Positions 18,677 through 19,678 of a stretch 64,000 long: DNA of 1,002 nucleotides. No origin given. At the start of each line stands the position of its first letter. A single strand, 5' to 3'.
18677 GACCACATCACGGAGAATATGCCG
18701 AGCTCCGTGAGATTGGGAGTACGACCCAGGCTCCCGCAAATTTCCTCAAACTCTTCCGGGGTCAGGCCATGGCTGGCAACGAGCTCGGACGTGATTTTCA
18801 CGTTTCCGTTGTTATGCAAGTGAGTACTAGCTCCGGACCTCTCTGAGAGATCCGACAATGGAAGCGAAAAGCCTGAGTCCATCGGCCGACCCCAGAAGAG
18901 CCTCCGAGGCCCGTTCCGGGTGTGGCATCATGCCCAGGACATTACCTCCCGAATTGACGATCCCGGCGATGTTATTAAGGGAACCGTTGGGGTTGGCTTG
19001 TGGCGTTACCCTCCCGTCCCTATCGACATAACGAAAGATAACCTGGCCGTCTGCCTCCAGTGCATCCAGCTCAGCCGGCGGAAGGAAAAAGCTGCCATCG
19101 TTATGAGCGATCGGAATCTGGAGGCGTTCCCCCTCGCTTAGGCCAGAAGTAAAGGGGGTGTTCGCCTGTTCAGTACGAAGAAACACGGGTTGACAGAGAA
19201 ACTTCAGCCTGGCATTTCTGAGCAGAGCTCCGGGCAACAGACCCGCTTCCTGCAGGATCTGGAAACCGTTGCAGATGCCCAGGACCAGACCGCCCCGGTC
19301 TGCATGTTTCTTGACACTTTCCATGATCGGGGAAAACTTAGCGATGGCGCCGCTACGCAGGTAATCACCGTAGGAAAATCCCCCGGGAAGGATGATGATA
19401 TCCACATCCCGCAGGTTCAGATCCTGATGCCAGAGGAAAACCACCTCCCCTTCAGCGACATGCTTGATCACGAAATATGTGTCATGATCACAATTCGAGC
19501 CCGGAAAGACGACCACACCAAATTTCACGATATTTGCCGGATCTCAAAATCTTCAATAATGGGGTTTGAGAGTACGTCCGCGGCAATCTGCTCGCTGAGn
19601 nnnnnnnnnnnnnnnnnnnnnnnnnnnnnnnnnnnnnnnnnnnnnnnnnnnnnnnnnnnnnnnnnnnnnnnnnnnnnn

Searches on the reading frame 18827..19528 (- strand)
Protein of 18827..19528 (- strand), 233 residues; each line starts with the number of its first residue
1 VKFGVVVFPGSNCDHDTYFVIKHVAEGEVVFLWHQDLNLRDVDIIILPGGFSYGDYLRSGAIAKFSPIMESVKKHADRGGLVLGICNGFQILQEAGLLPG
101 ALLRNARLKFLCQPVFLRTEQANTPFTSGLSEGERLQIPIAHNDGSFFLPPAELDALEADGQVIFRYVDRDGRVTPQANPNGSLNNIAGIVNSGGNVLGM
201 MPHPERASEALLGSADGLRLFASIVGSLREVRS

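Call 12: search_protein_families(library=pfam, proteins=[window:18827-19528:-])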
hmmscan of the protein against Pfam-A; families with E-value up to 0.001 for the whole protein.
window:18827-19528:- (233 aa): 3 families
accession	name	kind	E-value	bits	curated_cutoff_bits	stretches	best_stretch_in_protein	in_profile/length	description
PF13507.12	GATase_5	-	2e-42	145.5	27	1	4-211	5-233/260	CobB/CobQ-like glutamine amidotransferase domain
PF07685.20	GATase_3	-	4.7e-10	39.8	27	1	27-94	25-90/196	CobB/CobQ-like glutamine amidotransferase domain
PF01965.30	DJ-1_PfpI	-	8.6e-09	35.9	26.6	1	35-100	55-115/165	DJ-1/PfpI family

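Call 16: find_related_loci(query=window:18827-19528:-, collection=genome_contigs, flank=4000)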
Query window:18827-19528:- (233 aa) in genome_contigs; peptide patterns used: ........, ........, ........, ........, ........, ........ (x = any residue, [..] = any of these).
600 stretches matched a pattern (row limit reached: there are more); 597 encode a relative of the query (tblastn E <= 1e-3); the best 80 are kept; 80 distinct loci.
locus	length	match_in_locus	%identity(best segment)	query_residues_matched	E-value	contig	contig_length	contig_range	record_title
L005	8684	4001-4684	65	1-228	3e-102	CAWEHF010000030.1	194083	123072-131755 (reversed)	MAG: uncultured Acidobacteriaceae bacterium isolate MFD03044.bin.1.112 genome assembly, contig: contig_76452, whole geno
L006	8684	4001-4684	64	1-228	2e-98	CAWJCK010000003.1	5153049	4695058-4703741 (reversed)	MAG: uncultured Acidobacteriaceae bacterium isolate MFD04540.bin.1.82 genome assembly, contig: contig_1841, whole genome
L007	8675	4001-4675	63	1-225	3e-98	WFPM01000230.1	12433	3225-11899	MAG: Rhodothermus sp. isolate S012_61 k151_96551, whole genome shotgun sequence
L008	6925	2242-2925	63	1-228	5e-98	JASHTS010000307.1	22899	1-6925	MAG: Acidobacteriaceae bacterium isolate JOPF159 JOPF_AWAY_contig_1499255, whole genome shotgun sequence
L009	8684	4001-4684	63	1-228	5e-98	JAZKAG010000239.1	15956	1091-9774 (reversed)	MAG: Acidobacteriota bacterium isolate ADI_H3L2_1_122_18_3-bin012_1 ADIH3L21_B012_1_000000000239, whole genome shotgun s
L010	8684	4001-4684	62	1-228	8e-98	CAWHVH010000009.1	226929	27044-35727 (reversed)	MAG: Terriglobia bacterium isolate MFD06435.bin.1.230 genome assembly, contig: contig_48328, whole genome shotgun sequen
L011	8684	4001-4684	59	1-228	8e-98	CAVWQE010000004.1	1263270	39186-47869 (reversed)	MAG: uncultured Acidobacteriota bacterium isolate MFD04967.bin.1.175 genome assembly, contig: contig_31461, whole genome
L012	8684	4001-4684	62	1-228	2e-97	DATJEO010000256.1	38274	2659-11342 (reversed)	MAG TPA_asm: Terracidiphilus sp. isolate SMAG_U15435 k141_9917692, whole genome shotgun sequence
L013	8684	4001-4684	62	1-228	1e-97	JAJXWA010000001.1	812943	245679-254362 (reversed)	MAG: Acidobacteria bacterium isolate BP5.bin56 NODE_1_length_812943_cov_4.905707, whole genome shotgun sequence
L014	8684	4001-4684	64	1-228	3e-97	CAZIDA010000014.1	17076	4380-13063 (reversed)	MAG TPA_asm: uncultured Acidobacteriota bacterium isolate SRP271791_co2_76 genome assembly, contig: NODE_819_length_1707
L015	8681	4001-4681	63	1-227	5e-97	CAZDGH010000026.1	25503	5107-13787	MAG TPA_asm: uncultured Myxococcales bacterium isolate binchicken_co286_177 genome assembly, contig: NODE_2435_length_25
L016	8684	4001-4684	60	1-228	3e-97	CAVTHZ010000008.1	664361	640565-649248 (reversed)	MAG: uncultured Acidobacteriaceae bacterium isolate MFD05705.bin.2.13 genome assembly, contig: contig_46690, whole genom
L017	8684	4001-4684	61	1-228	4e-97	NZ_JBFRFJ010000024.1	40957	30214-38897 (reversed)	Terriglobus sp. 2YAB30_2 SCAFFOLD_88, whole genome shotgun sequence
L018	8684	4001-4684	62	1-228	1e-96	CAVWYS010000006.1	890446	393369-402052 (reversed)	MAG: uncultured Acidobacteriaceae bacterium isolate MFD09286.bin.1.62 genome assembly, contig: contig_42309, whole genom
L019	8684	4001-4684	61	1-228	4e-96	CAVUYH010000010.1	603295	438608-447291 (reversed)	MAG: uncultured Acidobacteriaceae bacterium isolate MFD05705.bin.1.223 genome assembly, contig: contig_43880, whole geno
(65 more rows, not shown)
